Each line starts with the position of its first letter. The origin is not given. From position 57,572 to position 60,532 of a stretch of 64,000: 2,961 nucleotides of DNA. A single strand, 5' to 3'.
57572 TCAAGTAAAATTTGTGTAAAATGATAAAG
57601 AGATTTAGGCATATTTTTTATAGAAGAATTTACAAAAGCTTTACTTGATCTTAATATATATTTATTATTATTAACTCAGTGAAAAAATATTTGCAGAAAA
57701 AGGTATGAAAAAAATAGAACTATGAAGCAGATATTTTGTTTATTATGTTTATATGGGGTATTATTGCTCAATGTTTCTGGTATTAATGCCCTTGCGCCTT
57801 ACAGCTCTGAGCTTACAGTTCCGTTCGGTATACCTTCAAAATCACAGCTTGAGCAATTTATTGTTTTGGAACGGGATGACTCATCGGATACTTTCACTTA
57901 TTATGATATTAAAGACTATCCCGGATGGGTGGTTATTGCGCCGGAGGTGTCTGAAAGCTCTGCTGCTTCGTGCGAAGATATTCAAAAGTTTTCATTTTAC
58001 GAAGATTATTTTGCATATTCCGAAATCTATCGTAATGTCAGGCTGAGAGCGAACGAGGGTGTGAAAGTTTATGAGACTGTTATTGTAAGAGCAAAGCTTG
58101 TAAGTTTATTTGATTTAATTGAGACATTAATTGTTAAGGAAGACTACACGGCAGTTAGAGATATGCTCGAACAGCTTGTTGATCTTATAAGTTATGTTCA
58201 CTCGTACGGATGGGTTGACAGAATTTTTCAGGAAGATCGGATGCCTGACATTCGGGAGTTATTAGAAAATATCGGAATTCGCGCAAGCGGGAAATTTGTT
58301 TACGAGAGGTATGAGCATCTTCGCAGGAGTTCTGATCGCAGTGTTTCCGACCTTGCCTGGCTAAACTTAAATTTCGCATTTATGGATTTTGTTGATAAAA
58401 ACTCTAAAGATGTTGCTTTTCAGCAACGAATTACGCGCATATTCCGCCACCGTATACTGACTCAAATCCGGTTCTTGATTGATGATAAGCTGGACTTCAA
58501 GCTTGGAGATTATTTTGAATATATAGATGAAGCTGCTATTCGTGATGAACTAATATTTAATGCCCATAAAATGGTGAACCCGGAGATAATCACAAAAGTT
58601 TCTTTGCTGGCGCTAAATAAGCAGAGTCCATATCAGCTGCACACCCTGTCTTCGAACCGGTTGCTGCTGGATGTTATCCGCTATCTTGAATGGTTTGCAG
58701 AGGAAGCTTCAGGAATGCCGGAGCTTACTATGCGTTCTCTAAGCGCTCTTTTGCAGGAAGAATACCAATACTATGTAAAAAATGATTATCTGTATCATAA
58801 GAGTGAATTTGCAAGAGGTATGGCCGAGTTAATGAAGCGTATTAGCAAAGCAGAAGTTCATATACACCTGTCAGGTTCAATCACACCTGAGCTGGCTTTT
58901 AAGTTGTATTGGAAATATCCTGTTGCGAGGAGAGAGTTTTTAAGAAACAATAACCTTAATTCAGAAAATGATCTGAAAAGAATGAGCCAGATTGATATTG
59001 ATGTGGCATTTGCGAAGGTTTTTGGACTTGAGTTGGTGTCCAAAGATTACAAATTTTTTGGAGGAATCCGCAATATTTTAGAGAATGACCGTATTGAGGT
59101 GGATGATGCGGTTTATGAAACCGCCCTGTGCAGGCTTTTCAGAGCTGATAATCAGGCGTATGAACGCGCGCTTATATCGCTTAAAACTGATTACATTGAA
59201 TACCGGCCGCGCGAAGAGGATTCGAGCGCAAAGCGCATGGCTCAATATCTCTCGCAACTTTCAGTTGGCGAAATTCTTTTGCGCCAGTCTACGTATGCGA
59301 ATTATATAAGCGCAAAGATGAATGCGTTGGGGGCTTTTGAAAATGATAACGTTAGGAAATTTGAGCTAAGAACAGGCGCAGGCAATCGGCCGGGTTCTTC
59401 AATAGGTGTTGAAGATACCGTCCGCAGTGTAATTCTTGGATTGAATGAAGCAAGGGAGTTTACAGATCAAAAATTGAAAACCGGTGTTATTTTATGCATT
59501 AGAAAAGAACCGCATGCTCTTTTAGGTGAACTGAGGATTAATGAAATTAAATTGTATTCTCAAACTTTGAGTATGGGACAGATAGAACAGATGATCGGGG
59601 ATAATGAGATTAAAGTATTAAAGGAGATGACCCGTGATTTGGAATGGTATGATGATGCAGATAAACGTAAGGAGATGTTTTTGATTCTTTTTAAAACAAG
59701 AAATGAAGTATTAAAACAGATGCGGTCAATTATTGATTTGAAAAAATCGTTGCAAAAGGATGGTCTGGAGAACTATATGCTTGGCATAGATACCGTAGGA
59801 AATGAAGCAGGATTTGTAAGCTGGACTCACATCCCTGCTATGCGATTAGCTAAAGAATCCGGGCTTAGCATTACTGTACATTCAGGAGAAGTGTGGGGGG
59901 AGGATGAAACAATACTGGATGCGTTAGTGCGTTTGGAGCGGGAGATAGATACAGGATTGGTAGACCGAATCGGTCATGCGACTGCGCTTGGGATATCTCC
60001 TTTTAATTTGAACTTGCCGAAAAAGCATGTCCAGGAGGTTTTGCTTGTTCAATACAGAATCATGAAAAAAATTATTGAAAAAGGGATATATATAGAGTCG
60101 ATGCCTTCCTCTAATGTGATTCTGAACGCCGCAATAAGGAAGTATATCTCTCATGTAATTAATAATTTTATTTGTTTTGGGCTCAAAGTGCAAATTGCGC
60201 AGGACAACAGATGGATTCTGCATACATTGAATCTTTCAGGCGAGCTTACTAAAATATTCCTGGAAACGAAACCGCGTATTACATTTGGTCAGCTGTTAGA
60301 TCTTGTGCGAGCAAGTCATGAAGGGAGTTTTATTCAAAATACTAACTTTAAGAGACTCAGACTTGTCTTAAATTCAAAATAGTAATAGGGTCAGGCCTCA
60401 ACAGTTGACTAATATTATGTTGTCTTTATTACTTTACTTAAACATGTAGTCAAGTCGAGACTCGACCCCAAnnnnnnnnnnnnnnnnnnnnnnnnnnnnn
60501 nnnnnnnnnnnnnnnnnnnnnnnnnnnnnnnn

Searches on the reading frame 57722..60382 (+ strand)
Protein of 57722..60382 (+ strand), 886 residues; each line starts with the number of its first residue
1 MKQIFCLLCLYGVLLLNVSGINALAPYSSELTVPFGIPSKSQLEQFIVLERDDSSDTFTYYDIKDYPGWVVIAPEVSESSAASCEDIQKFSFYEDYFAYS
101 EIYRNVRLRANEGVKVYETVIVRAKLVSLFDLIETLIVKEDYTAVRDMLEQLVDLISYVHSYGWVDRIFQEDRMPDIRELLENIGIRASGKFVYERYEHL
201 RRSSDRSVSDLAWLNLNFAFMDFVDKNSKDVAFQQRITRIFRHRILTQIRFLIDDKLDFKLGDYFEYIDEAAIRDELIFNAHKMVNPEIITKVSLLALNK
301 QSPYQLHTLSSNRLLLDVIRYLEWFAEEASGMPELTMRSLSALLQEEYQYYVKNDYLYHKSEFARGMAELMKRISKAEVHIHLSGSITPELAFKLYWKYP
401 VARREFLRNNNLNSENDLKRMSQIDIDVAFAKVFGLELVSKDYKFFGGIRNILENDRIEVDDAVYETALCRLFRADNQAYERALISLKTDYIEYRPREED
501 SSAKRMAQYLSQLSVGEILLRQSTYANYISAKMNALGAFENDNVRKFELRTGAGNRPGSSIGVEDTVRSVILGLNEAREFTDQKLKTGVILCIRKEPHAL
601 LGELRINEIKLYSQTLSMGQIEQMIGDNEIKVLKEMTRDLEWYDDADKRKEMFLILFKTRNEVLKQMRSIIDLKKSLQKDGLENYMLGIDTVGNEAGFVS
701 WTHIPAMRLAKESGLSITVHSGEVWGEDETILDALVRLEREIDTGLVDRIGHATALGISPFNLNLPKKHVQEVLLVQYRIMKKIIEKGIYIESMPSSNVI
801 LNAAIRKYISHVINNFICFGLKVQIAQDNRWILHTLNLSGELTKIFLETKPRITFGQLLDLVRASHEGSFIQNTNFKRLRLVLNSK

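Call 46: search_protein_families(library=pfam, proteins=[window:57722-60382:+], max_evalue=0.001)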
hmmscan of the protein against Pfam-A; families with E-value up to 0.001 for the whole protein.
window:57722-60382:+ (886 aa): 1 family
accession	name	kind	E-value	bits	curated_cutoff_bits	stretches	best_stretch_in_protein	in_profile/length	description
PF00962.28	A_deaminase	-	8.7e-12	45.2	27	1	662-879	137-323/330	Adenosine deaminase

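Call 47: search_protein_families(library=padloc, proteins=[window:57722-60382:+], max_evalue=0.001)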
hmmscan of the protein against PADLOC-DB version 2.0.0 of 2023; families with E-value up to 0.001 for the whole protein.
window:57722-60382:+ (886 aa): 1 family
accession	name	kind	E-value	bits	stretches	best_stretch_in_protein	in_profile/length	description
PDLC01908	CARF5--CARF_ADA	-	1.7e-11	41.7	1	633-877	367-587/605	-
